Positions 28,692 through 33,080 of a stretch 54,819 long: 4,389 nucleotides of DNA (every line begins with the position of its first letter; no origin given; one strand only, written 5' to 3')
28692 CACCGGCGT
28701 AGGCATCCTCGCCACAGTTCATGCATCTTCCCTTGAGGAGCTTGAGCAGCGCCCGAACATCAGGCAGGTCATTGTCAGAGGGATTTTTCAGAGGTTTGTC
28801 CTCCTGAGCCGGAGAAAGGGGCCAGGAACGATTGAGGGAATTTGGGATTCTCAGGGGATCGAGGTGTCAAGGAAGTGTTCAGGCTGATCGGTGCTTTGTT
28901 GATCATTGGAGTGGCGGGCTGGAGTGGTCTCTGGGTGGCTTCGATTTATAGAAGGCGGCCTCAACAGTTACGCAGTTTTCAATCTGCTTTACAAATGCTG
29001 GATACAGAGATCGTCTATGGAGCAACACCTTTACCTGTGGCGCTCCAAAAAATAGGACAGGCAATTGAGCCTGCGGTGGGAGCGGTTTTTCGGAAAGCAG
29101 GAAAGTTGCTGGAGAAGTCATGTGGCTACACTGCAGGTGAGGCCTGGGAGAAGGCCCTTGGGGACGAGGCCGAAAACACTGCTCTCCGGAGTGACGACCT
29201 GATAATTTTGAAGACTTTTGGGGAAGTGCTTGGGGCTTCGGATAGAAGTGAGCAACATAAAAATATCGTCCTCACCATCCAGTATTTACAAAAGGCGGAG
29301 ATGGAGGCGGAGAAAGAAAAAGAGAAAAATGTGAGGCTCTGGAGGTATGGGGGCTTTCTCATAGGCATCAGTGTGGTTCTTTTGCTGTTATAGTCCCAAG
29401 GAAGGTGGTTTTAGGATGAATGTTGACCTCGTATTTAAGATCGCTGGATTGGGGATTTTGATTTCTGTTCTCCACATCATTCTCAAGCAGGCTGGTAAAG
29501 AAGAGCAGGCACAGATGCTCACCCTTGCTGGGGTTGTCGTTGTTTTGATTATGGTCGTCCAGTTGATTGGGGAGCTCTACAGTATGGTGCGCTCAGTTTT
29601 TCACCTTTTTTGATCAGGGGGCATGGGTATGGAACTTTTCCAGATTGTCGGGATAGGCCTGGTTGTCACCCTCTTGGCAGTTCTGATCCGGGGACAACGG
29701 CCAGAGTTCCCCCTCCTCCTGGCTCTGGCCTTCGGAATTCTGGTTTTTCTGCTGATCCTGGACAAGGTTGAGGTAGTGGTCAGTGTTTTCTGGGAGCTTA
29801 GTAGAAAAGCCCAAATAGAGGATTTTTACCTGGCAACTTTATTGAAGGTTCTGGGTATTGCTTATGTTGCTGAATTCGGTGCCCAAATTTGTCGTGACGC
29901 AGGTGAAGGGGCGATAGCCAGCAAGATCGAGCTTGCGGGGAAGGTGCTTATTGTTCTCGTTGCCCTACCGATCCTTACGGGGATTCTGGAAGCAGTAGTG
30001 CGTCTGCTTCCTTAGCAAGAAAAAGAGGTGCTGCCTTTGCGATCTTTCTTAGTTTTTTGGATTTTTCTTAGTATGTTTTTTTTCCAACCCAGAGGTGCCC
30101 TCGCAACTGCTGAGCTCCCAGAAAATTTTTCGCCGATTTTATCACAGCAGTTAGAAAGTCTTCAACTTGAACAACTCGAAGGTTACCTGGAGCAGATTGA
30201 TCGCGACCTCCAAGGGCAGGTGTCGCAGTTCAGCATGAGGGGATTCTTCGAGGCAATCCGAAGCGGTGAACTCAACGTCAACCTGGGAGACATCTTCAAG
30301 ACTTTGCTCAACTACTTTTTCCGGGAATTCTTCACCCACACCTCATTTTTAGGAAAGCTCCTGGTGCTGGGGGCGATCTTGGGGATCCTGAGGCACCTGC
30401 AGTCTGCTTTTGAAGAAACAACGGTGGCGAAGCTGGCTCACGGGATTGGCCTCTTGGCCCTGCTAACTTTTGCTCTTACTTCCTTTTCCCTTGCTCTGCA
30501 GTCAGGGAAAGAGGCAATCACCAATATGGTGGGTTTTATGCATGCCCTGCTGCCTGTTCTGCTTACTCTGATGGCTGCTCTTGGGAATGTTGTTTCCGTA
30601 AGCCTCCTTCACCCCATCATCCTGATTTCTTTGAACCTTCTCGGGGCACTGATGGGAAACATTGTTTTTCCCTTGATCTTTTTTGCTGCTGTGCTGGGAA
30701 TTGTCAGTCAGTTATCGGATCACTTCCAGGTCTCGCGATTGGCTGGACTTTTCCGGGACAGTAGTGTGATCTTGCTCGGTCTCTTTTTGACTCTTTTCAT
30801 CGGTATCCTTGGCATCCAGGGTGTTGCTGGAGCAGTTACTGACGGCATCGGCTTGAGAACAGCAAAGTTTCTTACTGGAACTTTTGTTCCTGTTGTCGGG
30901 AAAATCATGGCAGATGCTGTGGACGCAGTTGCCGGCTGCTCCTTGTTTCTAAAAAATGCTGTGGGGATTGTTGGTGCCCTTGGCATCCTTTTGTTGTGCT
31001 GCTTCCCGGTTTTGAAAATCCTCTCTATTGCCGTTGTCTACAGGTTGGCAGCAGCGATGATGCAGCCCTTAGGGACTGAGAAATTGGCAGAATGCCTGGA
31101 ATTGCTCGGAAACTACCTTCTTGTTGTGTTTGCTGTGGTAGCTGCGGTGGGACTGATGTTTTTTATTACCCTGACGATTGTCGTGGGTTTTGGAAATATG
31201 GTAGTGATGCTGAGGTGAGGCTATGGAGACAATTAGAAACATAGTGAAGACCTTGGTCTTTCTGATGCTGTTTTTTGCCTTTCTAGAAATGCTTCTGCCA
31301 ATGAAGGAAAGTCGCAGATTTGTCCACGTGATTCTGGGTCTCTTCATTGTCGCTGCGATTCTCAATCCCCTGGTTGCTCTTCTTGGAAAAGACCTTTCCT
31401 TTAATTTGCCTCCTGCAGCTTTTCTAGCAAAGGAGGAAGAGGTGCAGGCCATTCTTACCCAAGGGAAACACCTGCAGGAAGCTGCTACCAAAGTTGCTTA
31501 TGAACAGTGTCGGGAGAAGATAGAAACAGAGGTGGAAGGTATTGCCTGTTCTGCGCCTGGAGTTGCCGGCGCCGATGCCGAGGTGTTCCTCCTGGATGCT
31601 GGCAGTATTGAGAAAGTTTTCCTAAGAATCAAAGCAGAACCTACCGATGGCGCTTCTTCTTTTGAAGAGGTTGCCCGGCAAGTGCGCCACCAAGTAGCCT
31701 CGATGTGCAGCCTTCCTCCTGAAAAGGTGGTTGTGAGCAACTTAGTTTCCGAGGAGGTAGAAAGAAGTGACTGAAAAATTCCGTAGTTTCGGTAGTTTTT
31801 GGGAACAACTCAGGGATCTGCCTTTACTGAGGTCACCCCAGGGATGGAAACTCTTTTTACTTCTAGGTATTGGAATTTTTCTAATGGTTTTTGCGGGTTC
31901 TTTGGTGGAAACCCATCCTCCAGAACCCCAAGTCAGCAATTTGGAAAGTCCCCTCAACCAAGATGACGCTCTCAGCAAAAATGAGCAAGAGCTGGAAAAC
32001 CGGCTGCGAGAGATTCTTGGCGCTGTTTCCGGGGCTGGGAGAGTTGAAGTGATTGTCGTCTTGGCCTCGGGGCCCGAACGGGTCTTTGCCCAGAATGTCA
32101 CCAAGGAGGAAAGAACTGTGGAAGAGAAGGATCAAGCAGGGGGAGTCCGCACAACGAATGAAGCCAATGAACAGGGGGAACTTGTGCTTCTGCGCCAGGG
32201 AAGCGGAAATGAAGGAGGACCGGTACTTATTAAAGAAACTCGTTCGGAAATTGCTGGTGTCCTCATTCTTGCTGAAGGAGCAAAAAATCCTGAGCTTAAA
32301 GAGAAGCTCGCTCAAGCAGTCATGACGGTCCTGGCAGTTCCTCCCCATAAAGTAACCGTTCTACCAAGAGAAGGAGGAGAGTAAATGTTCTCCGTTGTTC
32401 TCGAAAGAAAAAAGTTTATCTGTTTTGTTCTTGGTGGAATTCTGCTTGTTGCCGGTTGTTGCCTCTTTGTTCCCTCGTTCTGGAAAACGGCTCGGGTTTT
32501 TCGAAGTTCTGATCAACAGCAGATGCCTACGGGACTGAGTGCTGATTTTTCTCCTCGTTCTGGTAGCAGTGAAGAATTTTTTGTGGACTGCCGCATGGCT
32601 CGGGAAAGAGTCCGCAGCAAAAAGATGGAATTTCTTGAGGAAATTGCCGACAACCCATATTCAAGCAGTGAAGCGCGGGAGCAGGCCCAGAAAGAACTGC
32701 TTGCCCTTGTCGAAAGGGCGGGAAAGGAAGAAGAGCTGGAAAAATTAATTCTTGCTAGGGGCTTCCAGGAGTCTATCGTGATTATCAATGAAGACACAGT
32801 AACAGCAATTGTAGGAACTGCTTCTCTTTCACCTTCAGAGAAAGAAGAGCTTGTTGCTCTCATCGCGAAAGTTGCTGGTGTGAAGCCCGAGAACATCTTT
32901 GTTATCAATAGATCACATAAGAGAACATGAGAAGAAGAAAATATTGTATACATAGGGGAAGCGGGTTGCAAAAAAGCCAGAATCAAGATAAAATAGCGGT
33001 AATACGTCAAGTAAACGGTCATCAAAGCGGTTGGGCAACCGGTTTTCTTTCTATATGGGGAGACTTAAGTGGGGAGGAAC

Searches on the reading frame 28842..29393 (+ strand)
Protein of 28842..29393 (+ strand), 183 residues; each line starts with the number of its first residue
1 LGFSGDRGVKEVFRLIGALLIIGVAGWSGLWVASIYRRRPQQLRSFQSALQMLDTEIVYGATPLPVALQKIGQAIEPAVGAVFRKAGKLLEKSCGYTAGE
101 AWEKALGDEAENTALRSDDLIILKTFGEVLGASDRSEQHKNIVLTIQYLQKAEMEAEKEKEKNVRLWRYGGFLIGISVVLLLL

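Call 60: search_protein_families(library=pfam, proteins=[window:28842-29393:+], max_evalue=0.0001)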
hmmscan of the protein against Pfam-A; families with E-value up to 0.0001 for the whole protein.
window:28842-29393:+ (183 aa): 1 family
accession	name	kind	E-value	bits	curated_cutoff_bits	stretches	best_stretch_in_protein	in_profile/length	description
PF09548.15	Spore_III_AB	-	5.8e-51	173.3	32.5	1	15-183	2-170/170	Stage III sporulation protein AB (spore_III_AB)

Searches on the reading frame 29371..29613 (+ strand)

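Call 60: search_protein_families(library=pfam, proteins=[window:29371-29613:+], max_evalue=0.0001)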
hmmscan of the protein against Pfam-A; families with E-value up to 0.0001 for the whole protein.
window:29371-29613:+ (80 aa): 1 family
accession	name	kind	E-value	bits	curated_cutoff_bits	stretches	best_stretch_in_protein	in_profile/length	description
PF06686.16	SpoIIIAC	-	4.7e-18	65.5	24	1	21-76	1-56/56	Stage III sporulation protein AC/AD protein family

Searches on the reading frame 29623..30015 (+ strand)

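Call 60: search_protein_families(library=pfam, proteins=[window:29623-30015:+], max_evalue=0.0001)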
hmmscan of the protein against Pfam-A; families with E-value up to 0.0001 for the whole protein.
window:29623-30015:+ (130 aa): 1 family
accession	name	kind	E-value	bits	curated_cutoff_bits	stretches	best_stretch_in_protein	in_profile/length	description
PF06686.16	SpoIIIAC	-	3.4e-31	107.6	24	2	73-127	1-55/56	Stage III sporulation protein AC/AD protein family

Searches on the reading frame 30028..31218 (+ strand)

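Call 46: search_protein_families(library=pfam, proteins=[window:30028-31218:+], max_evalue=0.001)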
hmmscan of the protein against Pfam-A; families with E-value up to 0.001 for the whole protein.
window:30028-31218:+ (396 aa): 1 family
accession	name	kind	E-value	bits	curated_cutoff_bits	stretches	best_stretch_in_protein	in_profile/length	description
PF09546.15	Spore_III_AE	-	2.2e-100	336.5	27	1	68-388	1-320/321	Stage III sporulation protein AE (spore_III_AE)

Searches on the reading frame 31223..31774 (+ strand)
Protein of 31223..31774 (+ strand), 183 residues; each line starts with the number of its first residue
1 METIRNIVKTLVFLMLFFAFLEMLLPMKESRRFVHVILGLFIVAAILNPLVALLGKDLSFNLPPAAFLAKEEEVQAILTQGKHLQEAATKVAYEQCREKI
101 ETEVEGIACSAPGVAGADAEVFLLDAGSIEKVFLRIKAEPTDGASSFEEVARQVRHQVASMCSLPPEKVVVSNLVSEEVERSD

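Call 46: search_protein_families(library=pfam, proteins=[window:31223-31774:+], max_evalue=0.001)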
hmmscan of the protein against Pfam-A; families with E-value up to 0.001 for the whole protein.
window:31223-31774:+ (183 aa): 1 family
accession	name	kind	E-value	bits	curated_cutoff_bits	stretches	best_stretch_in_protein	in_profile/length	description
PF09581.16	Spore_III_AF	-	2.5e-22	80.3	28.3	1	12-138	1-131/185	Stage III sporulation protein AF (Spore_III_AF)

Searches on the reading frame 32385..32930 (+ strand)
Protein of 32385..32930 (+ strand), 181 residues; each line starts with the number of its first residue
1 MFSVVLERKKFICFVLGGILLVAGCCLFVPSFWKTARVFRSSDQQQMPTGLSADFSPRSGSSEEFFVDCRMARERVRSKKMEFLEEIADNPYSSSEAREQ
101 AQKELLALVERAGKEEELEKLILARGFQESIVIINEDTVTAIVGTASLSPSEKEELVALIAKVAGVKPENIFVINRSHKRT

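Call 46: search_protein_families(library=pfam, proteins=[window:32385-32930:+], max_evalue=0.001)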
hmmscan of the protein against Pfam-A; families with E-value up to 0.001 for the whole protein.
window:32385-32930:+ (181 aa): 1 family
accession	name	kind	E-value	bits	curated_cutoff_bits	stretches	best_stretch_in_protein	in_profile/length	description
PF12685.13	SpoIIIAH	-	1.6e-28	100.4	30.6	1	51-172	69-190/191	SpoIIIAH-like protein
